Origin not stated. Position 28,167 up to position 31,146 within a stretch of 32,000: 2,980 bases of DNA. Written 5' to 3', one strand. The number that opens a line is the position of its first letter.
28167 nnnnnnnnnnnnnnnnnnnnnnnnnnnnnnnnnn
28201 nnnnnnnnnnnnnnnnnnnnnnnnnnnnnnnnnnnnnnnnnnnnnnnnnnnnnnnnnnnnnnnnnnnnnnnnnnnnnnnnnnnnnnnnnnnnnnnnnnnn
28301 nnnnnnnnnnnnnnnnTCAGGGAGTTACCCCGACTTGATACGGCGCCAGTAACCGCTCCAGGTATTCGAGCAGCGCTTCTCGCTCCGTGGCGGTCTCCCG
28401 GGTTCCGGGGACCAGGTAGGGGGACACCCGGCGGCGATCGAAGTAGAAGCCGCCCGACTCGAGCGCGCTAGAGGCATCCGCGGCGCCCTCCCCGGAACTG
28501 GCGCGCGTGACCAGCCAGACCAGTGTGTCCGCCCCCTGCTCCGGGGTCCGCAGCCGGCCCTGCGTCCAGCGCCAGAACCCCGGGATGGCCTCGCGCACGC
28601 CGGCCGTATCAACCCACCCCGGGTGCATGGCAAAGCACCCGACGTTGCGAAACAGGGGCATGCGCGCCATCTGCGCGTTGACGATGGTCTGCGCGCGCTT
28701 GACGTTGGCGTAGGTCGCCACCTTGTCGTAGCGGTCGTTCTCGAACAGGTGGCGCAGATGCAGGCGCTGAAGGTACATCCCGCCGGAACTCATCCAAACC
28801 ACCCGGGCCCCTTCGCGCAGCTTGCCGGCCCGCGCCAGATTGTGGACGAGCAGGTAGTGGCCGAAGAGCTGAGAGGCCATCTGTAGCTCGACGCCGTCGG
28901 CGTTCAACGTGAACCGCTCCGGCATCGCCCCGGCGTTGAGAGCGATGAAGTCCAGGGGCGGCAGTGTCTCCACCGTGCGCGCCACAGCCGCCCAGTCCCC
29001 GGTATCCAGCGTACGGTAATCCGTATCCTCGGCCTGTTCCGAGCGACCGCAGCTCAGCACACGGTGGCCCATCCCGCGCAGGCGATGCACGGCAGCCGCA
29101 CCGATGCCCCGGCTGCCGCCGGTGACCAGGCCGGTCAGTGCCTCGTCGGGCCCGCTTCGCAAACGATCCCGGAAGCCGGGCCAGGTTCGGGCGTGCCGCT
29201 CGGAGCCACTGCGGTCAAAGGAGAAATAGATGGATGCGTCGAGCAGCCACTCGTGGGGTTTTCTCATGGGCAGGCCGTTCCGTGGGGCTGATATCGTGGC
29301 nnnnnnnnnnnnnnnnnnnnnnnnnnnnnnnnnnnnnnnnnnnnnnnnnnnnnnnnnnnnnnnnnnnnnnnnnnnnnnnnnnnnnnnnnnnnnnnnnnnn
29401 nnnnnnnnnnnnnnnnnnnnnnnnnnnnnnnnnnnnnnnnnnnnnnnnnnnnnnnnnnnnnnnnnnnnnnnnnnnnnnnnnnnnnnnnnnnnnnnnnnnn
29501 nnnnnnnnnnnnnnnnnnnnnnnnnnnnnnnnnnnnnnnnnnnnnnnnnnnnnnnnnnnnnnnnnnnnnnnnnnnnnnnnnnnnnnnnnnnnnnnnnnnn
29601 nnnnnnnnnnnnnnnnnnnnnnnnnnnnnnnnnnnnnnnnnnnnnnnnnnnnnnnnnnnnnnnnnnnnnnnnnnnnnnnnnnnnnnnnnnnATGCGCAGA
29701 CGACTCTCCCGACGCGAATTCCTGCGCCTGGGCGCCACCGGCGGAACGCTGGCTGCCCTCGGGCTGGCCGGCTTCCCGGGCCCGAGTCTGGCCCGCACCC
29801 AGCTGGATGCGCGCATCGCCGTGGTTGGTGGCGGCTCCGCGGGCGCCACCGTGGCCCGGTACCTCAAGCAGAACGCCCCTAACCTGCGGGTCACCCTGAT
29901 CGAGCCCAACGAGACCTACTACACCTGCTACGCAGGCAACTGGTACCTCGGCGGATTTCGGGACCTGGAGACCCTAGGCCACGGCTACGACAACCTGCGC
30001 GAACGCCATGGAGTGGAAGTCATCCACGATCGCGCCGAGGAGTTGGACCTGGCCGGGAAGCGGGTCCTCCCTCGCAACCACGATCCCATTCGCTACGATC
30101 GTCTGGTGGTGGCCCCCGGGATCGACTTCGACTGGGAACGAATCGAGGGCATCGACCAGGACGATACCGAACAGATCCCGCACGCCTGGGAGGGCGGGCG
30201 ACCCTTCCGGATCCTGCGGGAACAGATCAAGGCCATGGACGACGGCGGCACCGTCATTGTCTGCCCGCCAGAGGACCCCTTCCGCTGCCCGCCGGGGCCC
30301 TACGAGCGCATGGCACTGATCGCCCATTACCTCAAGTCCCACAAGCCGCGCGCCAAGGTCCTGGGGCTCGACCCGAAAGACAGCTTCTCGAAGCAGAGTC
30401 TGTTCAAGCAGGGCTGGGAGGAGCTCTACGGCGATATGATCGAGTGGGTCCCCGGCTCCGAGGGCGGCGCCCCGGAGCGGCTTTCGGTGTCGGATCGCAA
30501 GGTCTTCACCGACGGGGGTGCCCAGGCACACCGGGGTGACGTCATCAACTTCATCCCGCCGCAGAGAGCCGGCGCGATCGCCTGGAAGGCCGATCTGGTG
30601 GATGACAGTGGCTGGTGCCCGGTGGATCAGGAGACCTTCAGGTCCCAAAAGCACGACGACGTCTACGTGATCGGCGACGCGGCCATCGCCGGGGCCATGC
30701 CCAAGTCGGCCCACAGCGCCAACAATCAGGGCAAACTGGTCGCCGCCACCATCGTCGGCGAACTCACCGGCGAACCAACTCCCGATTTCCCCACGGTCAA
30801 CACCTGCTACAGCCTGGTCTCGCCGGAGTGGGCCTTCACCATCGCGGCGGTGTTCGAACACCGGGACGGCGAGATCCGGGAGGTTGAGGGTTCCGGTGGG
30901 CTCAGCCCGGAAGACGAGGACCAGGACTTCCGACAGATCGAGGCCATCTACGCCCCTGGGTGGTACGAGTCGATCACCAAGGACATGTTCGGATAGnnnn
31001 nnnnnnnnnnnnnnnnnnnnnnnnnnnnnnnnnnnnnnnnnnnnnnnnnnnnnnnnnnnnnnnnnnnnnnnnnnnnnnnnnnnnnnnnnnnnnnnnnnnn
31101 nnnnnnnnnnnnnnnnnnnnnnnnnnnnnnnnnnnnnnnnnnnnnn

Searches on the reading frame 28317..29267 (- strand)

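Call 7: search_protein_families(library=pfam, proteins=[window:28317-29267:-], max_evalue=0.01)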
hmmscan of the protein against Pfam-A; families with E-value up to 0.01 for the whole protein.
window:28317-29267:- (316 aa): 3 families
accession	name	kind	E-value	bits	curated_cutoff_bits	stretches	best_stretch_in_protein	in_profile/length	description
PF00106.31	adh_short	-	2e-10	40.9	26.6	1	47-223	4-186/195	short chain dehydrogenase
PF13561.12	adh_short_C2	-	1.3e-06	28.6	27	1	53-258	6-222/236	Enoyl-(Acyl carrier protein) reductase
PF01370.27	Epimerase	-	3.7e-06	27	20.9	1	47-198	2-154/240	NAD dependent epimerase/dehydratase family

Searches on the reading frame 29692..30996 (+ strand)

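Call 7: search_protein_families(library=pfam, proteins=[window:29692-30996:+], max_evalue=0.01)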
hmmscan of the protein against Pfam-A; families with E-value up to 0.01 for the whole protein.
window:29692-30996:+ (434 aa): 10 families
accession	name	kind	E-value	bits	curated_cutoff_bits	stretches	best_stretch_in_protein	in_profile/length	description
PF21706.3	FCSD_central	-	1.8e-44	151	27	1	174-289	3-116/116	Sulfide dehydrogenase [flavocytochrome c] flavoprotein chain, central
PF09242.17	FCSD-flav_bind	-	5.8e-26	91.1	26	1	367-433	4-71/71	Flavocytochrome c sulphide dehydrogenase, flavin-binding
PF07992.20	Pyr_redox_2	-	5.2e-13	49.5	26.1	1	41-144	2-109/291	Pyridine nucleotide-disulphide oxidoreductase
PF01266.30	DAO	-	1.4e-06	28.6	27.9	1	41-74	1-33/353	FAD dependent oxidoreductase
PF01946.23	Thi4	-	3.7e-05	23.5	26.2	1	40-73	18-50/235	Thi4 family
PF05834.18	Lycopene_cycl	-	4.6e-05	23.1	23.4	1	42-125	2-84/380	Lycopene cyclase protein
PF13454.12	NAD_binding_9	-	6.1e-05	23.5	21.8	1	43-75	1-35/155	FAD-NAD(P)-binding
PF13450.12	NAD_binding_8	-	0.00038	21.1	21.9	1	44-74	1-29/68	NAD(P)-binding Rossmann-like domain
PF00291.31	PALP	-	0.00062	19.6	35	0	37-75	157-197/295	Pyridoxal-phosphate dependent enzyme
PF04820.20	Trp_halogenase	-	0.0042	16.4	21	1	41-74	1-36/458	Tryptophan halogenase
